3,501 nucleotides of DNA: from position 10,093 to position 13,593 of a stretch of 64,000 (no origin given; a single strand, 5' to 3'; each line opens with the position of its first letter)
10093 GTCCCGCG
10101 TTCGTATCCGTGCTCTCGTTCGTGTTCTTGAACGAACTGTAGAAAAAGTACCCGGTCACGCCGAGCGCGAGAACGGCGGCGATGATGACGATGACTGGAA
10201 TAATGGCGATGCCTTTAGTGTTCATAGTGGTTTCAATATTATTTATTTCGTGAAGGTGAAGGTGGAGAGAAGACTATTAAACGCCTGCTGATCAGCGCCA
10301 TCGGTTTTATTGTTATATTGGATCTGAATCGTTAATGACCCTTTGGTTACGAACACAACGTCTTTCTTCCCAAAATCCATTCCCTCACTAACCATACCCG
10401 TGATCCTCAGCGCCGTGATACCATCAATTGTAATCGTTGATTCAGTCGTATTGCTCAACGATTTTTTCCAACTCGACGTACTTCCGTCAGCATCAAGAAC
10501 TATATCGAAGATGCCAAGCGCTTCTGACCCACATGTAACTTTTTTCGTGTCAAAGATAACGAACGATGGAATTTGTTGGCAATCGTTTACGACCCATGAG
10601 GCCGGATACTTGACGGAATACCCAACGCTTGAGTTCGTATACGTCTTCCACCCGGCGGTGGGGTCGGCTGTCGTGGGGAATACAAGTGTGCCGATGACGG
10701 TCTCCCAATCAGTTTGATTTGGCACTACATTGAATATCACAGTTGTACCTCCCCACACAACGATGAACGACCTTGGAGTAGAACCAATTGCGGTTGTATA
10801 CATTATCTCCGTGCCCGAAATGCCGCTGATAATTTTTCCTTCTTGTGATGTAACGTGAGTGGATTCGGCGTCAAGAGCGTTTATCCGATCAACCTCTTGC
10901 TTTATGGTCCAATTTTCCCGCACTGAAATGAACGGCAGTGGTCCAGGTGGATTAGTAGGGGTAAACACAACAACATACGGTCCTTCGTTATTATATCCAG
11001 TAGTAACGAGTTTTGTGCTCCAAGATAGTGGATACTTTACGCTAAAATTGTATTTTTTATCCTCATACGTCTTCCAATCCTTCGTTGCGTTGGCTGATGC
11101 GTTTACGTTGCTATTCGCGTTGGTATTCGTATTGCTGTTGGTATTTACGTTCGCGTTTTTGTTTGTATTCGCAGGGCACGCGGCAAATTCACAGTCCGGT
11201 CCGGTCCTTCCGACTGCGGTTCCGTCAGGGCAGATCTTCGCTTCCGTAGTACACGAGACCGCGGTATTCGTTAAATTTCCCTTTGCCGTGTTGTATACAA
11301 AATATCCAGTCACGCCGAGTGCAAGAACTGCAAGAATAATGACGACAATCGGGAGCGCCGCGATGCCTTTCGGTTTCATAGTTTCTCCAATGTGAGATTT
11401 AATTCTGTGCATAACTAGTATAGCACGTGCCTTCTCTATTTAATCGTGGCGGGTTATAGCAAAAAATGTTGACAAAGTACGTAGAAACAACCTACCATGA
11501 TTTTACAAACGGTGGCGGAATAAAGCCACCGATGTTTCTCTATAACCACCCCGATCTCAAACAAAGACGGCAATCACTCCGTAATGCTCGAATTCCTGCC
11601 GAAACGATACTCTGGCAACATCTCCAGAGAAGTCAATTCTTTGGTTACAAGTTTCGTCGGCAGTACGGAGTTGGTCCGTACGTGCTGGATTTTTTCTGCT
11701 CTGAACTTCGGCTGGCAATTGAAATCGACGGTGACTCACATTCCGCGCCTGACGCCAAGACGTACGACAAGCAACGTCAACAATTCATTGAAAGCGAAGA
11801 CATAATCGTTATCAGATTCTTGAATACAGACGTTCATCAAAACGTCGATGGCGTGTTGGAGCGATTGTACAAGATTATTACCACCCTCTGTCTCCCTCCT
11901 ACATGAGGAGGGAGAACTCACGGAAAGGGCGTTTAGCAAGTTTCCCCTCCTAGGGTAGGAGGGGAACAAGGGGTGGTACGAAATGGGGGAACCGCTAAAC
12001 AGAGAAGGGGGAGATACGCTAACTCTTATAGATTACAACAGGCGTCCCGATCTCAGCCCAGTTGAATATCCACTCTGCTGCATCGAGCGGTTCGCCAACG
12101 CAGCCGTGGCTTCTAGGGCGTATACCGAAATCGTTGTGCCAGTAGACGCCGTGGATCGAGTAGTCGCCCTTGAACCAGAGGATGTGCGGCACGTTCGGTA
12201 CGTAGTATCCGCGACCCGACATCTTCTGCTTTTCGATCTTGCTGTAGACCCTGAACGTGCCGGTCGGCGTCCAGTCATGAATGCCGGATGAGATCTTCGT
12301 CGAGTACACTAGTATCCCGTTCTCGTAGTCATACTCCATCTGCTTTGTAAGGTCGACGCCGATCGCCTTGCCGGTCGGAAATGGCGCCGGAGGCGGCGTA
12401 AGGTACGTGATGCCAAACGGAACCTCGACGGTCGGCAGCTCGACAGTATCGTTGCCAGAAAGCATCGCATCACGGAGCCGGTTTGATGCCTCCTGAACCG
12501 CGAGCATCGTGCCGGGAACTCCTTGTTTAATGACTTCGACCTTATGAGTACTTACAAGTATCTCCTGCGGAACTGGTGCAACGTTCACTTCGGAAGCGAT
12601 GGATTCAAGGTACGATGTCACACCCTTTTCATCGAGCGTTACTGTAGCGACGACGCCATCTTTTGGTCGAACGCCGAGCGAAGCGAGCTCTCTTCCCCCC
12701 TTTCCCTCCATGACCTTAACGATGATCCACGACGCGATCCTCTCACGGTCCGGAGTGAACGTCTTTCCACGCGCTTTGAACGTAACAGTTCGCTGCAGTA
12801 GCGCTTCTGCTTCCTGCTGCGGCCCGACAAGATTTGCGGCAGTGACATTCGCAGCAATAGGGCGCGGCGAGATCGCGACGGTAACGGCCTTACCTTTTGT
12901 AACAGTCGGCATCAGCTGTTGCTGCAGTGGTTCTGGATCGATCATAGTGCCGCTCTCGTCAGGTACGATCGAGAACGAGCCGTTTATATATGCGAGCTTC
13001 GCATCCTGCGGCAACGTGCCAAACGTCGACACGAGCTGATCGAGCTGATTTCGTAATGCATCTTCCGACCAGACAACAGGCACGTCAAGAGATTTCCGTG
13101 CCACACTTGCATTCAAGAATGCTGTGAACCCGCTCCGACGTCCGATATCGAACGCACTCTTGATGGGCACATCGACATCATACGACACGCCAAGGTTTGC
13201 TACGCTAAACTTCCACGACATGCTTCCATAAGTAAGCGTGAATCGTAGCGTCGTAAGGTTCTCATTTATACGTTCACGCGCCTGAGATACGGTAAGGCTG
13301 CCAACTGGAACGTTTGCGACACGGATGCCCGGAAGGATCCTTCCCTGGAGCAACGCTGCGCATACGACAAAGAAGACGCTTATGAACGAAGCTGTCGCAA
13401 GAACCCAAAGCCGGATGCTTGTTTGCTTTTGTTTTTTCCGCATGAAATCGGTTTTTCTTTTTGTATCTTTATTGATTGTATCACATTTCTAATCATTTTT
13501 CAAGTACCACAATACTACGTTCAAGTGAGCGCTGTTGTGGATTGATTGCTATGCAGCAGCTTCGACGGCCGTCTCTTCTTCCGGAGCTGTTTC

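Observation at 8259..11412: Tandem triplet of exoprotein paralogs with homogenised ends and divergent middles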

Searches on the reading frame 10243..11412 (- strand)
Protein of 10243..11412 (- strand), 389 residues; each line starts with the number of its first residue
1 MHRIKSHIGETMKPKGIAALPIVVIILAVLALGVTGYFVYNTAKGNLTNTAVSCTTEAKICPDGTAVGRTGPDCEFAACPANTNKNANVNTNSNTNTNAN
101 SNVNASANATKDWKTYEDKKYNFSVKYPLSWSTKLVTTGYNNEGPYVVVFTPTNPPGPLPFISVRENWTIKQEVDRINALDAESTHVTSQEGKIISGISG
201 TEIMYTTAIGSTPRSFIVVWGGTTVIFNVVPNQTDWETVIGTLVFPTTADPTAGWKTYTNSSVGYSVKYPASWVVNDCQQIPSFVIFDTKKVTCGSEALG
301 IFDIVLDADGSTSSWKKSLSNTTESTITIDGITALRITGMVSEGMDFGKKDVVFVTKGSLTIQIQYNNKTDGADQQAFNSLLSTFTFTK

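Call 5: search_protein_families(library=pfam, proteins=[window:10243-11412:-], max_evalue=1)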
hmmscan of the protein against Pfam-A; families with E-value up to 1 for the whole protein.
window:10243-11412:- (389 aa): 3 families
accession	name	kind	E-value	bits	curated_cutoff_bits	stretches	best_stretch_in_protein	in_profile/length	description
PF18933.6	PsbP_2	-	4e-11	43.7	27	3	90-208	20-139/184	PsbP-like protein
PF07174.17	FAP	-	0.04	14.3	27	0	189-224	122-156/187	Fibronectin-attachment protein (FAP) domain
PF01789.22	PsbP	-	0.17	12.4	23.5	0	254-278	2-26/155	PsbP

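Call 11: find_homologous_proteins(query=window:10243-11379:-, max_evalue=0.001)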
Query window:10243-11379:- (378 aa): 274 proteins with E <= 0.001 among 5168 candidates; the best 120 are listed.
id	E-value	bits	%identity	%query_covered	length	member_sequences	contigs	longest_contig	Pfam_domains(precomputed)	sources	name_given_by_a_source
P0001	1.2e-248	842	100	100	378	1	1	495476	PF18933.7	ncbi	ncbi:MAG: hypothetical protein V1907_03165 [Candidatus Kerfeldbacteria bacterium]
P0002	1.0e-96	342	51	100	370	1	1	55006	PF18933.7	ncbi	-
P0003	1.7e-76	276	93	37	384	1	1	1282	-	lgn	-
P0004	2.4e-73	265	66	35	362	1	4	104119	-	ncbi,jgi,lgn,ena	-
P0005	1.4e-33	134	45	15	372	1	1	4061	PF13403.12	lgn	-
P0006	5.4e-33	132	36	57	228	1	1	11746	-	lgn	-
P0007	6.0e-32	129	36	67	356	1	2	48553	-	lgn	-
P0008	1.5e-31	128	43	33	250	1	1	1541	-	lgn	-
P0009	1.3e-30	125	31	72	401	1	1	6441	-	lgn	-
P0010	5.8e-30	122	66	9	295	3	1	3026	-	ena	-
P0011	3.3e-29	120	30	99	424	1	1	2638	-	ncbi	-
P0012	5.4e-29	119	30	100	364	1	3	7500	-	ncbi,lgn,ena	-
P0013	3.3e-28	117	65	11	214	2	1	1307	-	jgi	jgi:hypothetical protein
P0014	2.6e-25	107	28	30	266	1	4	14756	-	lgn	-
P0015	3.9e-24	103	45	34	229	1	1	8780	-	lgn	-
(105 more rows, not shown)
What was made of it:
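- On PsbP proper (extrinsic subunit of photosystem II): The genome is annotated as Candidatus Kerfeldbacteria (call 11).
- Checked: The last one more likely starts at the ATG at 11379 (378 aa, MKPKGIA..., GGAGA upstream), which is the length of the public annotation (P0001, call 11).
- The source is a MAG (call 11), and repeats can mislead assemblers.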

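Call 12: find_encoding_contigs(protein=P0002, flank=8000, max_places=4)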
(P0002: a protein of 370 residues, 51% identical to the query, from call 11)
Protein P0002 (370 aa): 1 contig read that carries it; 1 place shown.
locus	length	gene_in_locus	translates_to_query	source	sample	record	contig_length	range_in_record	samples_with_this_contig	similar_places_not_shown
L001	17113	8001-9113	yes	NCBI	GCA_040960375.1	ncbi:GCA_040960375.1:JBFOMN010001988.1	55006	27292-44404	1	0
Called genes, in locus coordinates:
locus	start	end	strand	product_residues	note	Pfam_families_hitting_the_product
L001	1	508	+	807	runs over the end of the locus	PF00317:Ribonuc_red_lgN, PF02867:Ribonuc_red_lgC, PF12637:TSCPD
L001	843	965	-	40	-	-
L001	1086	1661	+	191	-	PF02572:CobA_CobO_BtuR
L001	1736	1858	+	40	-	-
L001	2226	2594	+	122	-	PF14478:DUF4430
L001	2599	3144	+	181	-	PF20221:DUF6580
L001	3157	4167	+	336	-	PF01522:Polysacc_deac_1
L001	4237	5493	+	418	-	PF00089:Trypsin, PF13365:Trypsin_2, PF13180:PDZ_2, PF00595:PDZ (weak), PF14685:PDZ_Tricorn (faint), PF17820:PDZ_6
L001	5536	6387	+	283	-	-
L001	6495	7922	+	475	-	PF12229:PG_binding_4, PF03734:YkuD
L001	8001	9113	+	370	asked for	PF18933:PsbP_2 (faint)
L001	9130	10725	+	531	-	-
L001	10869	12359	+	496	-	-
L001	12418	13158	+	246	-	-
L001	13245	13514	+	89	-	-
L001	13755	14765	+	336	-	PF03462:PCRF, PF00472:RF-1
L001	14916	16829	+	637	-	PF13522:GATase_6, PF13537:GATase_7, PF01380:SIS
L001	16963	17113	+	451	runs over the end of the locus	PF03772:Competence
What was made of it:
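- A ykuD gene with a PG_binding_4 domain is adjacent (call 12).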

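Call 13: find_encoding_contigs(protein=P0004, flank=8000, max_places=4)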
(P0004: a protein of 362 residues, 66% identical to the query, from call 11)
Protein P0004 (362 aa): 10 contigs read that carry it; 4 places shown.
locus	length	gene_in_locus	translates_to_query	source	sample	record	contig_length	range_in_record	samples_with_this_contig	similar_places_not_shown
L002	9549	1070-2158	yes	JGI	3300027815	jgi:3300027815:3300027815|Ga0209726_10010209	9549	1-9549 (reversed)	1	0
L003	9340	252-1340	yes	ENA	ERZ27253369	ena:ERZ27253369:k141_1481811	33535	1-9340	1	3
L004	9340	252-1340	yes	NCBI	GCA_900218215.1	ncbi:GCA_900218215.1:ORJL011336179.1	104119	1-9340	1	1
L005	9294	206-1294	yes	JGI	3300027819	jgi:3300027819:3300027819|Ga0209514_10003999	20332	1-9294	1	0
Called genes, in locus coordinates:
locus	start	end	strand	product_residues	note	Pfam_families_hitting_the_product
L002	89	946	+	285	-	PF13011:LZ_Tnp_IS481 (weak), PF13384:HTH_23, PF13518:HTH_28 (weak), PF13551:HTH_29 (weak), PF13565:HTH_32 (faint), PF00665:rve, PF13683:rve_3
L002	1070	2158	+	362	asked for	-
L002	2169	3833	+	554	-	-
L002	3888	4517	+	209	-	-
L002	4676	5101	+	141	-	PF05198:IF3_N, PF00707:IF3_C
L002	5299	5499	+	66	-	PF01632:Ribosomal_L35p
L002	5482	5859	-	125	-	-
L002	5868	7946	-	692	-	PF09586:YfhO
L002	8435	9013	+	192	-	PF01066:CDP-OH_P_transf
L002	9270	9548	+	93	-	?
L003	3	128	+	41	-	?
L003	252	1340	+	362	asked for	-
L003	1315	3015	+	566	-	-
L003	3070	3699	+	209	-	-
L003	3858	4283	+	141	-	PF05198:IF3_N, PF00707:IF3_C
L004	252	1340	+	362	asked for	-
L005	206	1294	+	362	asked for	-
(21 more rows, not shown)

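Call 14: find_encoding_contigs(protein=P0003, flank=8000, max_places=4)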
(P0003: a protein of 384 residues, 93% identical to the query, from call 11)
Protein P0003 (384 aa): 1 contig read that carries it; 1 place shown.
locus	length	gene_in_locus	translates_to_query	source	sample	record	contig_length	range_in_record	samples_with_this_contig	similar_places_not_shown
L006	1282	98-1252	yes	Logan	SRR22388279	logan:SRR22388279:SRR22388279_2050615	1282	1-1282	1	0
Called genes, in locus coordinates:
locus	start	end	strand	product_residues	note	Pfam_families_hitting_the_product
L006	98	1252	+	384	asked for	-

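Call 35: find_encoding_contigs(protein=P0008, flank=10000, max_places=3)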
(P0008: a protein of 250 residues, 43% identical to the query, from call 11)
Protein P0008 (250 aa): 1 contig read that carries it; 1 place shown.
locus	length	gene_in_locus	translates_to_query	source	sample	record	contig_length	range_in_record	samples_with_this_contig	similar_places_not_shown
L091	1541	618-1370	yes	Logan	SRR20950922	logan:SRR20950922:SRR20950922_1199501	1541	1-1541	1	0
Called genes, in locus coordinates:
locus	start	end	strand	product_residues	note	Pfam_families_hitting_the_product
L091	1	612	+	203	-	?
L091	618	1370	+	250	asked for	-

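Call 49: predict_structure(alignment_id=A3)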
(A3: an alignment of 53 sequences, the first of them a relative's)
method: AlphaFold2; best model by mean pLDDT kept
length: 378 residues; sequences in the alignment: 53
mean_pLDDT: 81.8   pTM: 0.56
mean pLDDT of the five models: 81.8, 81.4, 79.9, 79.6, 79.4
residues with pLDDT >= 90: 131; 70-90: 186; 50-70: 33; < 50: 28
segments of 3 or more residues with pLDDT < 50: 73-93
pLDDT, mean of each block of 10 residues (from residue 1): 61 92 88 59 78 85 83 45 38 70 91 91 75 74 73 84 88 91 80 88 84 83 85 71 94 95 88 89 84 87 88 94 94 82 94 85 86 95
secondary structure, 60 per line:
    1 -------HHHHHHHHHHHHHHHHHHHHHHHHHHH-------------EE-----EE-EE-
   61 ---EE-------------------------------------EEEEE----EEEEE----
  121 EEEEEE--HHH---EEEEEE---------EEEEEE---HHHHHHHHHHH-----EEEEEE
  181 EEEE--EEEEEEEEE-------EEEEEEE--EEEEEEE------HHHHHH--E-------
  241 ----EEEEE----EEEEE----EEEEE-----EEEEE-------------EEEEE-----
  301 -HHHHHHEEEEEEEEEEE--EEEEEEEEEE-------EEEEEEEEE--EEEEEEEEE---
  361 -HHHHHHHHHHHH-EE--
elements in order: H8-34 E103-107 E112-116 E121-126 E135-140 E150-155 H159-169 E175-184 E187-195 E203-209 E212-218 H225-230 E245-249 E254-258 E263-267 E273-277 E291-295 H302-307 E308-318 E321-330 E338-346 E349-357 H362-373
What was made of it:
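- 11278..11358 (-): Transmembrane/signal-anchor helix of A (residues 8-34). AlphaFold2 helix 8-34 (call 49).
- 11092..11175 (-): Asn-rich, low-complexity linker ('stalk') of A. pLDDT below 50 for residues 73-93 (call 49).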

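Call 51: fold_search(model_id=the predicted structure, library=pdb)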
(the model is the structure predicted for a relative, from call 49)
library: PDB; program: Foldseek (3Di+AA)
matches with E <= 10: 1312; with E <= 0.001: 24
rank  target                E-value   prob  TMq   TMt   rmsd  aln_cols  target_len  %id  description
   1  2lnj_MODEL_1_A        1.2e-06  1.00  0.28  0.57   4.5       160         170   15  Solution Structure of Cyanobacterial PsbP (CyanoP) from Synechocystis sp. PCC 6803 (released 2012-06-06)
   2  5zxa                  7.1e-05  1.00  0.25  0.50   6.0       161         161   13  Crystal structure of fibronectin-binding protein Apa mutant from Mycobacterium tuberculosis (released 2019-05-29)
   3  2vu4                  7.5e-05  1.00  0.25  0.56   4.9       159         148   13  Structure of PsbP protein from Spinacia oleracea at 1.98 A resolution (released 2009-07-21)
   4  5zx9                  9.2e-05  1.00  0.25  0.49   6.2       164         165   10  Crystal structure of apo form fibronectin-binding protein Apa from Mycobacterium tuberculosis (released 2019-05-29)
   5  2xb3                  1.0e-04  1.00  0.27  0.58   4.5       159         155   15  The Structure of Cyanobacterial PsbP (released 2010-08-25)
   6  3m4w_C                1.4e-04  0.94  0.16  0.21  19.4       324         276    8  Structural basis for the negative regulation of bacterial stress response by RseB (released 2010-05-05)
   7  1v2b_A                1.7e-04  1.00  0.25  0.54   5.4       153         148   14  Crystal Structure of PsbP Protein in the Oxygen-Evolving Complex of Photosystem II from Higher Plants (released 2004-05-18)
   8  9grx_0                2.3e-04  1.00  0.25  0.52   5.4       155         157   14  NDH-PSI-LHCI supercomplex from S. oleracea (released 2025-02-12)
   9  4rti                  2.4e-04  1.00  0.26  0.50   4.7       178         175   10  The crystal structure of PsbP from Spinacia oleracea (released 2015-03-11)
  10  8z9d_P                2.4e-04  0.99  0.15  0.27  21.0       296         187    9  cryo-EM structure of PSII-LHCII megacomplex from spinach (released 2024-11-13)
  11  5h7z_A                2.4e-04  0.94  0.17  0.20  21.5       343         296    7  Apo structure of immunity protein TplEi of T6SS from Pseudomonas aeruginosa (released 2017-10-04)
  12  1v2b_B                3.0e-04  1.00  0.25  0.54   5.0       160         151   12  Crystal Structure of PsbP Protein in the Oxygen-Evolving Complex of Photosystem II from Higher Plants (released 2004-05-18)
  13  4rth_B                3.1e-04  1.00  0.27  0.54   4.9       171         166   10  The crystal structure of PsbP from Zea mays (released 2015-03-11)
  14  3m4w_D                3.6e-04  0.77  0.14  0.18  19.7       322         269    8  Structural basis for the negative regulation of bacterial stress response by RseB (released 2010-05-05)
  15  2v42_B                3.8e-04  0.41  0.11  0.14  18.9       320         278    9  Crystal structure of RseB: a sensor for periplasmic stress response in E. coli (released 2007-08-28)
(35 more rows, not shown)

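Call 59: search_protein_families(library=pfam, proteins=[P0013, L001:9130-10725:+, L001:10869-12359:+], max_evalue=1)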
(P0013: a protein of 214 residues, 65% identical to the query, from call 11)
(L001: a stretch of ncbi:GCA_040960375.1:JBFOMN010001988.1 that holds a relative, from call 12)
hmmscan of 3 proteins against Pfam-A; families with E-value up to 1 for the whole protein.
P0013 (214 aa): 1 family
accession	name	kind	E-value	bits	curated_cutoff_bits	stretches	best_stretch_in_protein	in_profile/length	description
PF09006.16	Surfac_D-trimer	-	0.32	11.4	22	0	190-202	26-38/46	Lung surfactant protein D coiled-coil trimerisation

L001:9130-10725:+ (531 aa): 3 families
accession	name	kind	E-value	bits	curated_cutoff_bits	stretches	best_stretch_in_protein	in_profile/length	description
PF18933.6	PsbP_2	-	0.00025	21.5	27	1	67-203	29-166/184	PsbP-like protein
PF01789.22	PsbP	-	0.021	15.3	23.5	1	81-110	2-31/155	PsbP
PF24807.1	WD40_CDC20-Fz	-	0.048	13.4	200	1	351-420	56-122/292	CDC20/Fizzy WD40 domain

L001:10869-12359:+ (496 aa): 0 families

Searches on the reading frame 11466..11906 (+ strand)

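Call 59: search_protein_families(library=pfam, proteins=[window:11466-11906:+], max_evalue=1)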
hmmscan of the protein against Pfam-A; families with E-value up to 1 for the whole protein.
window:11466-11906:+ (146 aa): 2 families
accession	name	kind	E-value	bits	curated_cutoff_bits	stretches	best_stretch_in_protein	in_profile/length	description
PF04480.18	DUF559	-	8.8e-29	100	20.6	1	31-138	3-108/109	Protein of unknown function (DUF559)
PF18741.7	MTES_1575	-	4.1e-10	40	38.2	1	60-137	13-95/96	REase_MTES_1575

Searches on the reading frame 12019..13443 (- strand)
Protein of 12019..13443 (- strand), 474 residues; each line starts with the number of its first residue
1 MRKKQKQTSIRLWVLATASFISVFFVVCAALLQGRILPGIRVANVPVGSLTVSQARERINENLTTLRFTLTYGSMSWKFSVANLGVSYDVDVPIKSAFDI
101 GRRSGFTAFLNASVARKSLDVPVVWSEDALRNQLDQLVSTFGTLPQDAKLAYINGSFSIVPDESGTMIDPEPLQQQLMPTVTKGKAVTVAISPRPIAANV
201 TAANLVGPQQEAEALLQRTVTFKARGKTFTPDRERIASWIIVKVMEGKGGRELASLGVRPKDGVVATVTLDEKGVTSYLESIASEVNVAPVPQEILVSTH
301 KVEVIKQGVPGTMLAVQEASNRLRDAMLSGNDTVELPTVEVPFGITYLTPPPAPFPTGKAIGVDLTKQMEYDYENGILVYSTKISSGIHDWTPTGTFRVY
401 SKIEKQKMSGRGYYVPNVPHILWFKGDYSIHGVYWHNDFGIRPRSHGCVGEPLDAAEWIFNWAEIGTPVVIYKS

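Call 18: find_related_loci(query=window:12019-13443:-, collection=genome_contigs, flank=10000)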
Query window:12019-13443:- (474 aa) in genome_contigs; peptide patterns used: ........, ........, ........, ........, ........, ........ (x = any residue, [..] = any of these).
64 stretches matched a pattern; 3 encode a relative of the query (tblastn E <= 1e-3); 3 distinct loci.
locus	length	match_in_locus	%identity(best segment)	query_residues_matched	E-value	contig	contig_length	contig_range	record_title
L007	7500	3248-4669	50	1-474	2e-145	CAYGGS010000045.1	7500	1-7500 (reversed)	MAG TPA_asm: uncultured Gammaproteobacteria bacterium isolate ERP113451_co2_34 genome assembly, contig: NODE_7700_length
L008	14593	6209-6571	45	358-471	2e-23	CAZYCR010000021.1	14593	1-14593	MAG TPA_asm: uncultured Gammaproteobacteria bacterium isolate SRP319275_co4_255 genome assembly, contig: NODE_2388_lengt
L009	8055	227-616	40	349-471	2e-21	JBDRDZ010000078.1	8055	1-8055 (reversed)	MAG: Patescibacteria group bacterium isolate MEGAHIT-group-1.29 k141_5876216, whole genome shotgun sequence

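Call 20: find_related_loci(query=window:12019-13443:-, collection=metagenome_contigs, flank=10000)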
Query window:12019-13443:- (474 aa) in metagenome_contigs; peptide patterns used: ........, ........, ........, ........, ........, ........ (x = any residue, [..] = any of these).
105 stretches matched a pattern, but none encodes a relative of the query by tblastn (E <= 1e-3).
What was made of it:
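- Tried and rejected: The first metagenome scan with the single YkuD protein found no relatives (call 20).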

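Call 22: find_related_loci(query=A2, collection=metagenome_contigs, flank=10000)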
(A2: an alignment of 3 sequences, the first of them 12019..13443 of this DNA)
Query A2 (474 aa) in metagenome_contigs; peptide patterns used: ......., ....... (x = any residue, [..] = any of these).
206 stretches matched a pattern; 125 encode a relative of the query (tblastn E <= 1e-3); the best 80 are kept; 80 distinct loci.
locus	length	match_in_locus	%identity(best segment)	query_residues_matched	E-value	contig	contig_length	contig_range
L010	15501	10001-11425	51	1-474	9e-150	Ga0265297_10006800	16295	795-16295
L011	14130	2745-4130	43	2-474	2e-112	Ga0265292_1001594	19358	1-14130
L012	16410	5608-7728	32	33-472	4e-58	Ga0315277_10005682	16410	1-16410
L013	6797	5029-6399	30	2-472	1e-53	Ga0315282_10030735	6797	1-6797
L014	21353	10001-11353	29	21-472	3e-53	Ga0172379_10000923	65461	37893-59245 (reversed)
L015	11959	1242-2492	30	36-473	4e-40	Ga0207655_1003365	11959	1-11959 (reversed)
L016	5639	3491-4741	29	36-473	3e-38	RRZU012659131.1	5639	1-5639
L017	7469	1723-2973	29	36-473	3e-38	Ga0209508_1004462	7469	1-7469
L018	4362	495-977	45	311-472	1e-36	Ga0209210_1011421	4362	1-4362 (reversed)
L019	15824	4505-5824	28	2-472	4e-36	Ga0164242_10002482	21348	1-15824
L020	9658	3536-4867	27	5-472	8e-35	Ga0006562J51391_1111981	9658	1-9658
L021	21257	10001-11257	29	36-473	2e-34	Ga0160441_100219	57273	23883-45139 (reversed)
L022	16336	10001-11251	27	36-473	9e-34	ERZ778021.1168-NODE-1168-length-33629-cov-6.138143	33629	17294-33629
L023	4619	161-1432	28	36-473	3e-33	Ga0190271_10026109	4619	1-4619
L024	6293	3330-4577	28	36-472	2e-32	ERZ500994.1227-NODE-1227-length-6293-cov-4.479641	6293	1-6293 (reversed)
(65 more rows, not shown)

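Call 59: search_protein_families(library=pfam, proteins=[L010:11513-12862:+], max_evalue=1)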
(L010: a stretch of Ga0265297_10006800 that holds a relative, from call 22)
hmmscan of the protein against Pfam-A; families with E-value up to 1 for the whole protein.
L010:11513-12862:+ (449 aa): 2 families
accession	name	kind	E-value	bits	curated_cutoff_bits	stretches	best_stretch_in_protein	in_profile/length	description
PF07676.18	PD40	-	0.041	14.3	20.9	1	273-295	2-24/38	WD40-like Beta Propeller Repeat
PF15879.10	MWFE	-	0.7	10.7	27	0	8-37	4-31/55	NADH-ubiquinone oxidoreductase MWFE subunit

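Call 71: search_protein_families(library=pfam, proteins=[L011:4755-5972:+], max_evalue=0.01)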
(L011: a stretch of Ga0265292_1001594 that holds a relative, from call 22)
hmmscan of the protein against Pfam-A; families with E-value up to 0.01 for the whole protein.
L011:4755-5972:+ (405 aa): 2 families
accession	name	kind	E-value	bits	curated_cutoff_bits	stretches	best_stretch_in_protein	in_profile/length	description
PF18933.6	PsbP_2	-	9.6e-08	32.7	27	1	242-271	37-66/184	PsbP-like protein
PF01789.22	PsbP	-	1.2e-06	29.1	23.5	1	248-290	2-40/155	PsbP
